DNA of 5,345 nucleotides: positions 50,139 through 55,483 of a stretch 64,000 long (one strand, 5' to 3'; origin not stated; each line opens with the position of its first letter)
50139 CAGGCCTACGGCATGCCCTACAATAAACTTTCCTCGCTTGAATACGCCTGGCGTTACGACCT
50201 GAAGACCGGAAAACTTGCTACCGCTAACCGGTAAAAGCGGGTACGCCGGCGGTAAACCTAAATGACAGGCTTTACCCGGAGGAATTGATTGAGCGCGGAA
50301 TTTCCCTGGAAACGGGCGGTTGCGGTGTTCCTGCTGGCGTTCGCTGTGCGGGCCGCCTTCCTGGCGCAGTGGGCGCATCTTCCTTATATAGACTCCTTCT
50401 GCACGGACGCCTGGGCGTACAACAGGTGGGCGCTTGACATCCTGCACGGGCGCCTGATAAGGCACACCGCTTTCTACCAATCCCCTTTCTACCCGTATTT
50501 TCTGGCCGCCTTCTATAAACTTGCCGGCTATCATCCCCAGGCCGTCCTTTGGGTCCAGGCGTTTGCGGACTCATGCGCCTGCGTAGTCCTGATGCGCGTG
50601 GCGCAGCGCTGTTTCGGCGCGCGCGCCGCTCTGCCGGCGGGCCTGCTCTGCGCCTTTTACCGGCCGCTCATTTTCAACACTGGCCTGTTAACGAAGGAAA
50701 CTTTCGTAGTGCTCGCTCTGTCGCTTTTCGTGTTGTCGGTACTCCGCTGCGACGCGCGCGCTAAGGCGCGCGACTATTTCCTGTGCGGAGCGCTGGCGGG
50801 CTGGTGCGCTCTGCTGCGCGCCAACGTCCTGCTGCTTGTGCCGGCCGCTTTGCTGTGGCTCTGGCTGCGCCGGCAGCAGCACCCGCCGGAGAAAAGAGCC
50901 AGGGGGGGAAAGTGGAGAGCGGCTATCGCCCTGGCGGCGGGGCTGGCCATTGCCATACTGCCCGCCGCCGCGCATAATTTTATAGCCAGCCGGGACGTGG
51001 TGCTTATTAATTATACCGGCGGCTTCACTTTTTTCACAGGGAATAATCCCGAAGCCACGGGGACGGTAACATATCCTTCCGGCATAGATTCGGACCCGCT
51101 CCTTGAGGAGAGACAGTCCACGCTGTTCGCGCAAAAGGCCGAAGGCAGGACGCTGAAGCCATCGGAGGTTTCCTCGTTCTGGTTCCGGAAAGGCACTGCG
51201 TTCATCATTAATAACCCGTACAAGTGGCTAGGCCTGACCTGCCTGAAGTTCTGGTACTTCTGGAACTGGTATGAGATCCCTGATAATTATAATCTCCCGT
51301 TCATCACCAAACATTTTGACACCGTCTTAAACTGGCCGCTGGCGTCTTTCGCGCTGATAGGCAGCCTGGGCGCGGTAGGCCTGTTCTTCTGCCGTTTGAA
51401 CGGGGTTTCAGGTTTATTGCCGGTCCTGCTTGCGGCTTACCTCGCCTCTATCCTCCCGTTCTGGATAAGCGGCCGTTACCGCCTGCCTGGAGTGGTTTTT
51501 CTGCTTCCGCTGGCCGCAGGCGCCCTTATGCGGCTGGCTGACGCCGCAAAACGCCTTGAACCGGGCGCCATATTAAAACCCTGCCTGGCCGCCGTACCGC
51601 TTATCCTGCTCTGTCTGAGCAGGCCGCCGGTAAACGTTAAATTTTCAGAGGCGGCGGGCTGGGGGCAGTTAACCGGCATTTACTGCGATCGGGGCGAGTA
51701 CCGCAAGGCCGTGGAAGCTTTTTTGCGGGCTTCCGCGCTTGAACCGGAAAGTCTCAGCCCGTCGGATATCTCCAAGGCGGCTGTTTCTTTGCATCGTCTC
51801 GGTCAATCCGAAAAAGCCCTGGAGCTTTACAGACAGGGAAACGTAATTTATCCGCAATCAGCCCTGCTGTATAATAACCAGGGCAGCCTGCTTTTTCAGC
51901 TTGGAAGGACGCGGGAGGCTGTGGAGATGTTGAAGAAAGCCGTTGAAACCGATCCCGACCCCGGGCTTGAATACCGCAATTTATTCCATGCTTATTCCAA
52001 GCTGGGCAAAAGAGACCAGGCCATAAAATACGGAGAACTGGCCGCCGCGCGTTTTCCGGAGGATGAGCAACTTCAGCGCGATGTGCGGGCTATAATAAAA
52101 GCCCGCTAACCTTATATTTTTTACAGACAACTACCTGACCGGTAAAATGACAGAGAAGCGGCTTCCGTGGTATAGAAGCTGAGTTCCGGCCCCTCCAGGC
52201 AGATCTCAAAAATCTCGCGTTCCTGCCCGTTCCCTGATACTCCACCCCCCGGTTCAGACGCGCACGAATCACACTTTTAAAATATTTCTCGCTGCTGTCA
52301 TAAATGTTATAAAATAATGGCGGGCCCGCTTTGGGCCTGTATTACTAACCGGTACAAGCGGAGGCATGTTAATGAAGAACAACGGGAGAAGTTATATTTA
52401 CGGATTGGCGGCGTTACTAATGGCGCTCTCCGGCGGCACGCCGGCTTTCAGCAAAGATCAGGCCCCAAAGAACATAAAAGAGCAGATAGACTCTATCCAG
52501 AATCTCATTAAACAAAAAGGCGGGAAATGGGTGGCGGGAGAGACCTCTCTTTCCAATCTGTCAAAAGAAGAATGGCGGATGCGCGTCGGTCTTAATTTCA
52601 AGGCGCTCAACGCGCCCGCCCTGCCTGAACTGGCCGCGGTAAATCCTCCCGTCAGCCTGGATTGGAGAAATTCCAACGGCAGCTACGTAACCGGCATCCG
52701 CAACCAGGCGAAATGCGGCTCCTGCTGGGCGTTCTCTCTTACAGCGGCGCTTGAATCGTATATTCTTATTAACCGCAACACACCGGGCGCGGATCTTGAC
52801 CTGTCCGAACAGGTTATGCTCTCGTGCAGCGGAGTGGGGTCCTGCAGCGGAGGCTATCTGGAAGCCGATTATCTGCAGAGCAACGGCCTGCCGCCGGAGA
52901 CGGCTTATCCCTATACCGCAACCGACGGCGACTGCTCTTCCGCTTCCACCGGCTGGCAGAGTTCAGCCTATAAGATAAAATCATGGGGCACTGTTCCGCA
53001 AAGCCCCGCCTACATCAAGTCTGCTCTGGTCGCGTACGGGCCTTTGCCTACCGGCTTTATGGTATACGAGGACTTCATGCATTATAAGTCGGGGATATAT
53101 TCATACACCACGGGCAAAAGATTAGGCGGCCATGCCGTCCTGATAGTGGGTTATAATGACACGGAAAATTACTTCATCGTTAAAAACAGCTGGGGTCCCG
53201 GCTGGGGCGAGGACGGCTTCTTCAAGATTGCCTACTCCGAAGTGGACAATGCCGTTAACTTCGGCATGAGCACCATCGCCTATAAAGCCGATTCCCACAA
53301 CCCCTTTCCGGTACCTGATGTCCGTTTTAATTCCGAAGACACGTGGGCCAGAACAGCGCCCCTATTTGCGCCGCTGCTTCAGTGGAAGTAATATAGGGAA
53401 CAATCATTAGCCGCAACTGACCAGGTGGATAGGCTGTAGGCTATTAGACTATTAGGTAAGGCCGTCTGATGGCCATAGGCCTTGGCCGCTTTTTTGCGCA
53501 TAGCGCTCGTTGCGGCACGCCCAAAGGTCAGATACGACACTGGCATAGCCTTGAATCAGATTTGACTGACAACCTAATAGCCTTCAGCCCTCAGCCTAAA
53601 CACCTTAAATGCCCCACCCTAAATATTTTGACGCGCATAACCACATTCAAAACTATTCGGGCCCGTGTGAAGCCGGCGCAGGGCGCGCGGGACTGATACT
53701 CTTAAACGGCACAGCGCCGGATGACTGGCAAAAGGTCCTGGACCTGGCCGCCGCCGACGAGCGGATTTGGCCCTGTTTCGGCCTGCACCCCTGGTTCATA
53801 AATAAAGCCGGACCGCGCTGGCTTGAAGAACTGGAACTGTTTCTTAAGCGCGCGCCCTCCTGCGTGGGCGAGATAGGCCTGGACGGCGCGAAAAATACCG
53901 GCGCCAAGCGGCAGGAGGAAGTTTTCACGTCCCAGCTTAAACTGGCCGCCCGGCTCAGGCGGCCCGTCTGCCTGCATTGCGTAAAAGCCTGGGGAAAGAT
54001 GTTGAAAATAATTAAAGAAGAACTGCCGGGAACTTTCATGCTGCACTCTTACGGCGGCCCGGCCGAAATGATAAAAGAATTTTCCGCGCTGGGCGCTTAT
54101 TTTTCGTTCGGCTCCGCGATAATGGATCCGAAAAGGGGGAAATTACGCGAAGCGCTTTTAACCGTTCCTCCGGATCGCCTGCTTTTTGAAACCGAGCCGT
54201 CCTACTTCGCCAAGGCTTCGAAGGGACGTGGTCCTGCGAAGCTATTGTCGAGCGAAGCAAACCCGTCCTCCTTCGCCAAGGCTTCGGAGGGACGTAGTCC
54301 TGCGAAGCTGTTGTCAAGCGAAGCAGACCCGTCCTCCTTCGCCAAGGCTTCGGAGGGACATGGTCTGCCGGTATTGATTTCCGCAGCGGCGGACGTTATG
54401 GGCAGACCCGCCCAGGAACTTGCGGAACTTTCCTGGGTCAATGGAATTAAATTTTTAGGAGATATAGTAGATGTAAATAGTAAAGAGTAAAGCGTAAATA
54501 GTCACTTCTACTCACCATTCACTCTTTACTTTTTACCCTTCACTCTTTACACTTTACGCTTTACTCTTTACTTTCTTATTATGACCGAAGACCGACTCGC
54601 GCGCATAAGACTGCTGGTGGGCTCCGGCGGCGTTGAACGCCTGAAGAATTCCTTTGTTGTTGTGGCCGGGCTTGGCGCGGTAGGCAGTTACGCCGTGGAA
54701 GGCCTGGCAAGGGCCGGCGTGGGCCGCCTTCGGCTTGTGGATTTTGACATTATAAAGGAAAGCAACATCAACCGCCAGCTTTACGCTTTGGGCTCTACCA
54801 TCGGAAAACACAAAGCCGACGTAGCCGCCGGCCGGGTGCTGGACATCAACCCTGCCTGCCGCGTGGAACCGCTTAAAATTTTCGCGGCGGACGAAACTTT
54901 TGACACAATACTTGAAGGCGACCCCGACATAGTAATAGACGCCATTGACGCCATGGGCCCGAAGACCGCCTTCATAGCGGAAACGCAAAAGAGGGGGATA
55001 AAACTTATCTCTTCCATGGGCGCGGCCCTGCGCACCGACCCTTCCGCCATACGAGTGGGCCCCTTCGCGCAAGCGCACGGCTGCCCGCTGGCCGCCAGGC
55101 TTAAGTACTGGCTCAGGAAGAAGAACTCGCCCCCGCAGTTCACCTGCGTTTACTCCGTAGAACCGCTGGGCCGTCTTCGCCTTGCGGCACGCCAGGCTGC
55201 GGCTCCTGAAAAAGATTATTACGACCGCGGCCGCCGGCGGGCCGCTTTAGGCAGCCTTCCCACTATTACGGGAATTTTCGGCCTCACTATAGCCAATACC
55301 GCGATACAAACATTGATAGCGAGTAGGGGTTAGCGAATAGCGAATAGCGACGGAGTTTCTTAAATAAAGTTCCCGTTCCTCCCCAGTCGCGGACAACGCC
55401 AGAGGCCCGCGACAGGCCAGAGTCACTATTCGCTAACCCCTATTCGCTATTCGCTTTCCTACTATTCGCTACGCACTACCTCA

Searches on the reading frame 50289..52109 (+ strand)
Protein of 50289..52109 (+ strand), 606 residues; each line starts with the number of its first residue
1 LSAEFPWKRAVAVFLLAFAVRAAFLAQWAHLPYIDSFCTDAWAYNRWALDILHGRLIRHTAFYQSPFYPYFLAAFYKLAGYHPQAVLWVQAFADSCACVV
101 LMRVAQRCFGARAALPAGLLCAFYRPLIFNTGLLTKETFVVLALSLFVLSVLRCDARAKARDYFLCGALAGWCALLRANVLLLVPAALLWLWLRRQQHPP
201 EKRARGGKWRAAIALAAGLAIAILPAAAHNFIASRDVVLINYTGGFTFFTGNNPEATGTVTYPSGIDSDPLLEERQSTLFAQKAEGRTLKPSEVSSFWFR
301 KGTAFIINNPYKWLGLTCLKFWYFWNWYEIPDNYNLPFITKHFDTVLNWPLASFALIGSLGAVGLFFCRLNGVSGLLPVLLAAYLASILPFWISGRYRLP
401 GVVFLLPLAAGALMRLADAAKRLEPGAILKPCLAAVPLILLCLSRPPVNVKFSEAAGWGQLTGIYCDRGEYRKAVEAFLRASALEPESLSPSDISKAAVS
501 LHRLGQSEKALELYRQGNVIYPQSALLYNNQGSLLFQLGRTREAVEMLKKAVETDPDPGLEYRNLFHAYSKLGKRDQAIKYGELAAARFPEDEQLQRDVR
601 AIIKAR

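Call 77: search_protein_families(library=pfam, proteins=[window:50289-52109:+], max_evalue=0.00001)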
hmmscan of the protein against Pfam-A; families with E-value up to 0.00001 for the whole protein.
window:50289-52109:+ (606 aa): 12 families
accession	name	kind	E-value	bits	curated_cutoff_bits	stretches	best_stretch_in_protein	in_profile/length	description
PF00515.34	TPR_1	-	6.8e-15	54.6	27.8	0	525-557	1-33/34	Tetratricopeptide repeat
PF13231.12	PMT_2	-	2.3e-14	54.4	26.1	1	65-194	3-132/160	Dolichyl-phosphate-mannose-protein mannosyltransferase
PF07719.23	TPR_2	-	4e-14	51.9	27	0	525-557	1-33/34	Tetratricopeptide repeat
PF13181.12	TPR_8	-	1.5e-12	47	25.7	0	527-557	3-33/34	Tetratricopeptide repeat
PF13414.12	TPR_11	-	1.7e-11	44.1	26.8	0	501-539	4-42/42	TPR repeat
PF13428.12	TPR_14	-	3.3e-11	43.1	23.5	0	532-557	8-33/44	Tetratricopeptide repeat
PF13176.12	TPR_7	-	1.4e-10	40.9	27.9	0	459-487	3-33/36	Tetratricopeptide repeat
PF14559.12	TPR_19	-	1.9e-08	34.9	25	0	535-596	1-62/68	Tetratricopeptide repeat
PF13424.12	TPR_12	-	2e-08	34.7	30.1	0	508-554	27-74/77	Tetratricopeptide repeat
PF13431.12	TPR_17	-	9.2e-08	32.2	24.4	0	513-545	1-33/34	Tetratricopeptide repeat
PF11846.14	Wzy_C_2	-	8e-06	26.4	28.5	0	543-597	131-184/191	Virulence factor membrane-bound polymerase, C-terminal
PF13371.12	TPR_9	-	8.3e-06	26.2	35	0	502-558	6-62/73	Tetratricopeptide repeat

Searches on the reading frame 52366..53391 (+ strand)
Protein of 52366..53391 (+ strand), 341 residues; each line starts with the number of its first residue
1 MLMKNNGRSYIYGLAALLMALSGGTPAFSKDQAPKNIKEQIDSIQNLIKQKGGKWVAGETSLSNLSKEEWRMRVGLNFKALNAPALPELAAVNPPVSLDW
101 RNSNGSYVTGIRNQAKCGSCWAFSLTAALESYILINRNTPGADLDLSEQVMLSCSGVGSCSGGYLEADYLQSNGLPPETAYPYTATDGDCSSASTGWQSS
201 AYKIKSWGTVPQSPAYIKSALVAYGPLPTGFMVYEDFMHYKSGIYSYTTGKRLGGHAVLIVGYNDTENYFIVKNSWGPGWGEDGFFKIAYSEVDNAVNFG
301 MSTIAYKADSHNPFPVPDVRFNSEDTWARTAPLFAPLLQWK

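Call 77: search_protein_families(library=pfam, proteins=[window:52366-53391:+], max_evalue=0.00001)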
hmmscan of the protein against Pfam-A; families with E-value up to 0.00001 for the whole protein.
window:52366-53391:+ (341 aa): 1 family
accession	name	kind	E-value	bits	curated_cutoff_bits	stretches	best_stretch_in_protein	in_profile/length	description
PF00112.29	Peptidase_C1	-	4.9e-54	184.2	20.7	1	95-293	2-207/220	Papain family cysteine protease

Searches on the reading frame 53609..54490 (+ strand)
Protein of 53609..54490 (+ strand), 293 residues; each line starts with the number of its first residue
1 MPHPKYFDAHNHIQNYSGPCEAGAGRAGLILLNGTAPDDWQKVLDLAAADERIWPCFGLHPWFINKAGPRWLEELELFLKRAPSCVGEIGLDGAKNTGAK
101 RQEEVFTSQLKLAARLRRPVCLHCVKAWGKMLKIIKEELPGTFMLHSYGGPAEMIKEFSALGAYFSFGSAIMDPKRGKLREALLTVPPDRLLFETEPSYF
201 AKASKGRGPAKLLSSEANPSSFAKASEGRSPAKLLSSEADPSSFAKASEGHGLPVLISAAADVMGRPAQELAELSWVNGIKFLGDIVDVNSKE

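Call 77: search_protein_families(library=pfam, proteins=[window:53609-54490:+], max_evalue=0.00001)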
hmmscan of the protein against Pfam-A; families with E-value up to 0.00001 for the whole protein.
window:53609-54490:+ (293 aa): 1 family
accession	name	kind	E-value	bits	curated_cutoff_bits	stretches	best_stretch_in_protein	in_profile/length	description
PF01026.27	TatD_DNase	-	9.1e-44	150.2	27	1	7-211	1-210/253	TatD related DNase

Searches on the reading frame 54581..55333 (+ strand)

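Call 77: search_protein_families(library=pfam, proteins=[window:54581-55333:+], max_evalue=0.00001)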
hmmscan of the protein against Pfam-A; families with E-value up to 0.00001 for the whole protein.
window:54581-55333:+ (250 aa): 1 family
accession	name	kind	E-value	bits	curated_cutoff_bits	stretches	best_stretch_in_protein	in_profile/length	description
PF00899.27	ThiF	-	2.5e-36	125.5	28.1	1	12-246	9-203/238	ThiF family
